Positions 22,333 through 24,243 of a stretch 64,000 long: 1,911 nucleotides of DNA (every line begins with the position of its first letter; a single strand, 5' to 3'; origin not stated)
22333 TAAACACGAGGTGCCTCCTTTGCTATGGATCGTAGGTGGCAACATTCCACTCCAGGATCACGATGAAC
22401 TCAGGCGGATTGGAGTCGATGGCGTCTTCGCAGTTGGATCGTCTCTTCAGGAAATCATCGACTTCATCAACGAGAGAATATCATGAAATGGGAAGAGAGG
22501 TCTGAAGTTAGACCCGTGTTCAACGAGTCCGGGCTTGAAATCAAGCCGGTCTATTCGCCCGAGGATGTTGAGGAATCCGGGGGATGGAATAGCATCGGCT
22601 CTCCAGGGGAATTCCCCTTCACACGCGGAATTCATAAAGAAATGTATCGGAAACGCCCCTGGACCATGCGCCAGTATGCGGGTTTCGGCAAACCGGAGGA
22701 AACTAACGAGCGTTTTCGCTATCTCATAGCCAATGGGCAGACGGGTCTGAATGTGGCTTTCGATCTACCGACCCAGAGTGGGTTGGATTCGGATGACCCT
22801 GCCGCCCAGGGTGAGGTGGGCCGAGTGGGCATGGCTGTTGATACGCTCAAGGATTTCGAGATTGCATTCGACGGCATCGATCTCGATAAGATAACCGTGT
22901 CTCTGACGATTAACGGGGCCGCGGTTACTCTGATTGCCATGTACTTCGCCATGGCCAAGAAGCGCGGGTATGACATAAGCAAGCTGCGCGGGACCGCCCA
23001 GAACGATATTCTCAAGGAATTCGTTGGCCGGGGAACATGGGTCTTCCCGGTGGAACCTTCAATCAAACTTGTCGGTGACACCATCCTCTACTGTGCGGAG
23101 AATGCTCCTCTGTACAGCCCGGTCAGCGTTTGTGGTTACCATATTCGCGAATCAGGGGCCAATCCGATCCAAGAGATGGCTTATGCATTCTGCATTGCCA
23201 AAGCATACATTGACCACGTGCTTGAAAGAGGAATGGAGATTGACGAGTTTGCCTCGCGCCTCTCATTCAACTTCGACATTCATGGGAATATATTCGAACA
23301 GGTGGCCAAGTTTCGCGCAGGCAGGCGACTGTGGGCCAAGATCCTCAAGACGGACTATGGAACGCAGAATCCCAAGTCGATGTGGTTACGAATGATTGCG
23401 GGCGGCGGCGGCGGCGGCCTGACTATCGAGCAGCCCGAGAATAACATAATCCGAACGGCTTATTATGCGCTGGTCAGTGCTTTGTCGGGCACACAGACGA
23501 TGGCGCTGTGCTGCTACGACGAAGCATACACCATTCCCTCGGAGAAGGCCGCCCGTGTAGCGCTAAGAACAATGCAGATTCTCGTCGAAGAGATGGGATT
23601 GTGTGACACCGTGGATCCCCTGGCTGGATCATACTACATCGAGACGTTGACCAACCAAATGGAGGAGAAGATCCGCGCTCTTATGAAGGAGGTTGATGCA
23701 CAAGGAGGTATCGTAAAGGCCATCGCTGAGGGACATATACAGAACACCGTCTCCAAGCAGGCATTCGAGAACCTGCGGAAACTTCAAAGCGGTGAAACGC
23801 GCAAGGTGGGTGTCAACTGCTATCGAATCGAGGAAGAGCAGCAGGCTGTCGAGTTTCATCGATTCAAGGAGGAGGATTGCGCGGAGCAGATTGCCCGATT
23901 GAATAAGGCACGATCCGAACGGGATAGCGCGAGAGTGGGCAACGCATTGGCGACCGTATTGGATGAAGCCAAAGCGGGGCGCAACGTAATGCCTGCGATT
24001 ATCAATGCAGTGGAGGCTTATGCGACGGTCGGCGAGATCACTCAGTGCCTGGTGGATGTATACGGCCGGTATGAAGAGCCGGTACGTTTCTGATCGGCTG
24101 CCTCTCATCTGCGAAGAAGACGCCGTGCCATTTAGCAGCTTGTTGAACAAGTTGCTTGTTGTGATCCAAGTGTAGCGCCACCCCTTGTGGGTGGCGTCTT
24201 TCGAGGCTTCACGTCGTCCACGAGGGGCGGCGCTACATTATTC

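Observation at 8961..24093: Divergent catabolic supercluster: Mo-hydroxylase (CoxMSL-like) + family-III CoA-transferase opposite IorAB + hydantoinase A/B + acyl-CoA DH + split B12 acyl-CoA mutase; enzyme-family inventory of anaerobic indoleacetate (iaa-like) degradation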

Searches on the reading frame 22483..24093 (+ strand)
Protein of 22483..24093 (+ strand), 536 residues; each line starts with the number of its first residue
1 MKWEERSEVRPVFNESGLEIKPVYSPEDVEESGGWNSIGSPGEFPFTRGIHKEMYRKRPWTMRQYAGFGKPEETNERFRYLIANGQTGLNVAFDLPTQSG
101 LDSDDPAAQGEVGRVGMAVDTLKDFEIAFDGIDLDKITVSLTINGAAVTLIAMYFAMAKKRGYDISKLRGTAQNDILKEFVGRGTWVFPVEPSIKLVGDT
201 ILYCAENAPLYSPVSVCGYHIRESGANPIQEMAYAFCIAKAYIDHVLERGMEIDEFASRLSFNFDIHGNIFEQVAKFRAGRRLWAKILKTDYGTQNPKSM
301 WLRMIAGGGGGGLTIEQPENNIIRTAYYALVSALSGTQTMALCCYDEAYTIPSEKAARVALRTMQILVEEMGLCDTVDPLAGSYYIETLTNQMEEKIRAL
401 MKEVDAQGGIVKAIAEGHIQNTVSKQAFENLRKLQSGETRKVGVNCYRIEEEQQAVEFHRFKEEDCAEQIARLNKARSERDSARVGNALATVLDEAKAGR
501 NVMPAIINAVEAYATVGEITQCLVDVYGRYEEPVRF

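Call 4: search_protein_families(library=pfam, proteins=[window:22483-24093:+])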
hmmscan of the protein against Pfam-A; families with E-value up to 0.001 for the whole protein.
window:22483-24093:+ (536 aa): 1 family
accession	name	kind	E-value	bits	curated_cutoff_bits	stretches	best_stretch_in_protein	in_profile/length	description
PF01642.28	MM_CoA_mutase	-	4.8e-194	646.1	22.1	1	15-528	3-512/512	Methylmalonyl-CoA mutase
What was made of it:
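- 22483..24093 (+): Catalytic subunit of the coenzyme-B12 acyl-CoA mutase (phenylsuccinyl-CoA / benzylmalonyl-CoA mutase type). PF01642 646 bits (call 4).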

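Call 5: search_protein_families(library=ncbifam, proteins=[window:22483-24093:+], max_evalue=1e-10)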
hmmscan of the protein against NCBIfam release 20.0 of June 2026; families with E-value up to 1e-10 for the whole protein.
window:22483-24093:+ (536 aa): 4 families
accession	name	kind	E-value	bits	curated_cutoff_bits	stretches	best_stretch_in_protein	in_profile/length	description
TIGR00641.1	acid_CoA_mut_N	subfamily_domain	4e-188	625.9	303.8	1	15-535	4-527/528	methylmalonyl-CoA mutase N-terminal domain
NF006944.0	PRK09426.1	equivalog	2.2e-161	538.3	876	1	15-535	38-556/721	methylmalonyl-CoA mutase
NF045497.1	IsobCoAmut_IcmF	equivalog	1.2e-82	278.3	1500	2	164-531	704-1073/1076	fused isobutyryl-CoA mutase/GTPase IcmF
TIGR00642.1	mmCoA_mut_beta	equivalog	2.6e-48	164.7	617.25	1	16-447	48-450/620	methylmalonyl-CoA mutase small subunit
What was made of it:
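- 22483..24093 (+): MCM equivalog scores 538, below its 876 cutoff (call 5).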

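Call 41: search_solved_structures(query=window:22483-24093:+, max_evalue=1e-40)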
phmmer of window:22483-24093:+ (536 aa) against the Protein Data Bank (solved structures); distinct sequences matched with E-value up to 1e-40: 9.
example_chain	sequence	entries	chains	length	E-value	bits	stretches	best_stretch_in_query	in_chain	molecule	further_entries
4r3u_A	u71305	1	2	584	2.7e-148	498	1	19-533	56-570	2-hydroxyisobutyryl-CoA mutase large subunit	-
8gju_J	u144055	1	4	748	4.4e-123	414.8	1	16-531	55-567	Methylmalonyl-CoA mutase, mitochondrial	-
2xij_A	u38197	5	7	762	4.6e-123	414.7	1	16-531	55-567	METHYLMALONYL-COA MUTASE, MITOCHONDRIAL | Methylmalonyl-CoA mutase, mitochondrial precursor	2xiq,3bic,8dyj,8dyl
6oxc_A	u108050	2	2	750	3e-115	389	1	16-535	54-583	Methylmalonyl-CoA mutase large subunit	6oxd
1req_A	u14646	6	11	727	1.4e-110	373.5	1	27-535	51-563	METHYLMALONYL-COA MUTASE | PROTEIN (METHYLMALONYL-COA MUTASE)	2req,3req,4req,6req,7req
5req_A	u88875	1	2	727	5.2e-110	371.7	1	27-535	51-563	PROTEIN (METHYLMALONYL-COA MUTASE ALPHA-SUBUNIT)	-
1e1c_A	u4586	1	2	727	3.5e-109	368.9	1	27-535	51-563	METHYLMALONYL-COA MUTASE ALPHA CHAIN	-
8ssl_A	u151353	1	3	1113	5e-67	229.9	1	158-531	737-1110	Fused isobutyryl-CoA mutase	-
4xc6_A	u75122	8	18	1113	5e-67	229.9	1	158-531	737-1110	Isobutyryl-CoA mutase fused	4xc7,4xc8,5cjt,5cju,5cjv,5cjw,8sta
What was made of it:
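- On Methylmalonyl-CoA mutase (propionate metabolism): The best PDB hit is the split HcmA (call 41).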

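Call 72: search_solved_structures(query=window:22483-24093:+, max_evalue=1e-100, show_alignments=5)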
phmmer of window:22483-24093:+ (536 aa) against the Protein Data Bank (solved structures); distinct sequences matched with E-value up to 1e-100: 7.
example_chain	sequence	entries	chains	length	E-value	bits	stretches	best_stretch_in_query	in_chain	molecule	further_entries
4r3u_A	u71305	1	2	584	2.7e-148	498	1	19-533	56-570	2-hydroxyisobutyryl-CoA mutase large subunit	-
8gju_J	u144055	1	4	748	4.4e-123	414.8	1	16-531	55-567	Methylmalonyl-CoA mutase, mitochondrial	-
2xij_A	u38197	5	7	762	4.6e-123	414.7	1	16-531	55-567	METHYLMALONYL-COA MUTASE, MITOCHONDRIAL | Methylmalonyl-CoA mutase, mitochondrial precursor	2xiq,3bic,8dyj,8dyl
6oxc_A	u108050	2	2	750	3e-115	389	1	16-535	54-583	Methylmalonyl-CoA mutase large subunit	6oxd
1req_A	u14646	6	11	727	1.4e-110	373.5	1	27-535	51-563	METHYLMALONYL-COA MUTASE | PROTEIN (METHYLMALONYL-COA MUTASE)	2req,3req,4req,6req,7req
5req_A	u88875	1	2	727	5.2e-110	371.7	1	27-535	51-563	PROTEIN (METHYLMALONYL-COA MUTASE ALPHA-SUBUNIT)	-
1e1c_A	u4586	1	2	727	3.5e-109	368.9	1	27-535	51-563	METHYLMALONYL-COA MUTASE ALPHA CHAIN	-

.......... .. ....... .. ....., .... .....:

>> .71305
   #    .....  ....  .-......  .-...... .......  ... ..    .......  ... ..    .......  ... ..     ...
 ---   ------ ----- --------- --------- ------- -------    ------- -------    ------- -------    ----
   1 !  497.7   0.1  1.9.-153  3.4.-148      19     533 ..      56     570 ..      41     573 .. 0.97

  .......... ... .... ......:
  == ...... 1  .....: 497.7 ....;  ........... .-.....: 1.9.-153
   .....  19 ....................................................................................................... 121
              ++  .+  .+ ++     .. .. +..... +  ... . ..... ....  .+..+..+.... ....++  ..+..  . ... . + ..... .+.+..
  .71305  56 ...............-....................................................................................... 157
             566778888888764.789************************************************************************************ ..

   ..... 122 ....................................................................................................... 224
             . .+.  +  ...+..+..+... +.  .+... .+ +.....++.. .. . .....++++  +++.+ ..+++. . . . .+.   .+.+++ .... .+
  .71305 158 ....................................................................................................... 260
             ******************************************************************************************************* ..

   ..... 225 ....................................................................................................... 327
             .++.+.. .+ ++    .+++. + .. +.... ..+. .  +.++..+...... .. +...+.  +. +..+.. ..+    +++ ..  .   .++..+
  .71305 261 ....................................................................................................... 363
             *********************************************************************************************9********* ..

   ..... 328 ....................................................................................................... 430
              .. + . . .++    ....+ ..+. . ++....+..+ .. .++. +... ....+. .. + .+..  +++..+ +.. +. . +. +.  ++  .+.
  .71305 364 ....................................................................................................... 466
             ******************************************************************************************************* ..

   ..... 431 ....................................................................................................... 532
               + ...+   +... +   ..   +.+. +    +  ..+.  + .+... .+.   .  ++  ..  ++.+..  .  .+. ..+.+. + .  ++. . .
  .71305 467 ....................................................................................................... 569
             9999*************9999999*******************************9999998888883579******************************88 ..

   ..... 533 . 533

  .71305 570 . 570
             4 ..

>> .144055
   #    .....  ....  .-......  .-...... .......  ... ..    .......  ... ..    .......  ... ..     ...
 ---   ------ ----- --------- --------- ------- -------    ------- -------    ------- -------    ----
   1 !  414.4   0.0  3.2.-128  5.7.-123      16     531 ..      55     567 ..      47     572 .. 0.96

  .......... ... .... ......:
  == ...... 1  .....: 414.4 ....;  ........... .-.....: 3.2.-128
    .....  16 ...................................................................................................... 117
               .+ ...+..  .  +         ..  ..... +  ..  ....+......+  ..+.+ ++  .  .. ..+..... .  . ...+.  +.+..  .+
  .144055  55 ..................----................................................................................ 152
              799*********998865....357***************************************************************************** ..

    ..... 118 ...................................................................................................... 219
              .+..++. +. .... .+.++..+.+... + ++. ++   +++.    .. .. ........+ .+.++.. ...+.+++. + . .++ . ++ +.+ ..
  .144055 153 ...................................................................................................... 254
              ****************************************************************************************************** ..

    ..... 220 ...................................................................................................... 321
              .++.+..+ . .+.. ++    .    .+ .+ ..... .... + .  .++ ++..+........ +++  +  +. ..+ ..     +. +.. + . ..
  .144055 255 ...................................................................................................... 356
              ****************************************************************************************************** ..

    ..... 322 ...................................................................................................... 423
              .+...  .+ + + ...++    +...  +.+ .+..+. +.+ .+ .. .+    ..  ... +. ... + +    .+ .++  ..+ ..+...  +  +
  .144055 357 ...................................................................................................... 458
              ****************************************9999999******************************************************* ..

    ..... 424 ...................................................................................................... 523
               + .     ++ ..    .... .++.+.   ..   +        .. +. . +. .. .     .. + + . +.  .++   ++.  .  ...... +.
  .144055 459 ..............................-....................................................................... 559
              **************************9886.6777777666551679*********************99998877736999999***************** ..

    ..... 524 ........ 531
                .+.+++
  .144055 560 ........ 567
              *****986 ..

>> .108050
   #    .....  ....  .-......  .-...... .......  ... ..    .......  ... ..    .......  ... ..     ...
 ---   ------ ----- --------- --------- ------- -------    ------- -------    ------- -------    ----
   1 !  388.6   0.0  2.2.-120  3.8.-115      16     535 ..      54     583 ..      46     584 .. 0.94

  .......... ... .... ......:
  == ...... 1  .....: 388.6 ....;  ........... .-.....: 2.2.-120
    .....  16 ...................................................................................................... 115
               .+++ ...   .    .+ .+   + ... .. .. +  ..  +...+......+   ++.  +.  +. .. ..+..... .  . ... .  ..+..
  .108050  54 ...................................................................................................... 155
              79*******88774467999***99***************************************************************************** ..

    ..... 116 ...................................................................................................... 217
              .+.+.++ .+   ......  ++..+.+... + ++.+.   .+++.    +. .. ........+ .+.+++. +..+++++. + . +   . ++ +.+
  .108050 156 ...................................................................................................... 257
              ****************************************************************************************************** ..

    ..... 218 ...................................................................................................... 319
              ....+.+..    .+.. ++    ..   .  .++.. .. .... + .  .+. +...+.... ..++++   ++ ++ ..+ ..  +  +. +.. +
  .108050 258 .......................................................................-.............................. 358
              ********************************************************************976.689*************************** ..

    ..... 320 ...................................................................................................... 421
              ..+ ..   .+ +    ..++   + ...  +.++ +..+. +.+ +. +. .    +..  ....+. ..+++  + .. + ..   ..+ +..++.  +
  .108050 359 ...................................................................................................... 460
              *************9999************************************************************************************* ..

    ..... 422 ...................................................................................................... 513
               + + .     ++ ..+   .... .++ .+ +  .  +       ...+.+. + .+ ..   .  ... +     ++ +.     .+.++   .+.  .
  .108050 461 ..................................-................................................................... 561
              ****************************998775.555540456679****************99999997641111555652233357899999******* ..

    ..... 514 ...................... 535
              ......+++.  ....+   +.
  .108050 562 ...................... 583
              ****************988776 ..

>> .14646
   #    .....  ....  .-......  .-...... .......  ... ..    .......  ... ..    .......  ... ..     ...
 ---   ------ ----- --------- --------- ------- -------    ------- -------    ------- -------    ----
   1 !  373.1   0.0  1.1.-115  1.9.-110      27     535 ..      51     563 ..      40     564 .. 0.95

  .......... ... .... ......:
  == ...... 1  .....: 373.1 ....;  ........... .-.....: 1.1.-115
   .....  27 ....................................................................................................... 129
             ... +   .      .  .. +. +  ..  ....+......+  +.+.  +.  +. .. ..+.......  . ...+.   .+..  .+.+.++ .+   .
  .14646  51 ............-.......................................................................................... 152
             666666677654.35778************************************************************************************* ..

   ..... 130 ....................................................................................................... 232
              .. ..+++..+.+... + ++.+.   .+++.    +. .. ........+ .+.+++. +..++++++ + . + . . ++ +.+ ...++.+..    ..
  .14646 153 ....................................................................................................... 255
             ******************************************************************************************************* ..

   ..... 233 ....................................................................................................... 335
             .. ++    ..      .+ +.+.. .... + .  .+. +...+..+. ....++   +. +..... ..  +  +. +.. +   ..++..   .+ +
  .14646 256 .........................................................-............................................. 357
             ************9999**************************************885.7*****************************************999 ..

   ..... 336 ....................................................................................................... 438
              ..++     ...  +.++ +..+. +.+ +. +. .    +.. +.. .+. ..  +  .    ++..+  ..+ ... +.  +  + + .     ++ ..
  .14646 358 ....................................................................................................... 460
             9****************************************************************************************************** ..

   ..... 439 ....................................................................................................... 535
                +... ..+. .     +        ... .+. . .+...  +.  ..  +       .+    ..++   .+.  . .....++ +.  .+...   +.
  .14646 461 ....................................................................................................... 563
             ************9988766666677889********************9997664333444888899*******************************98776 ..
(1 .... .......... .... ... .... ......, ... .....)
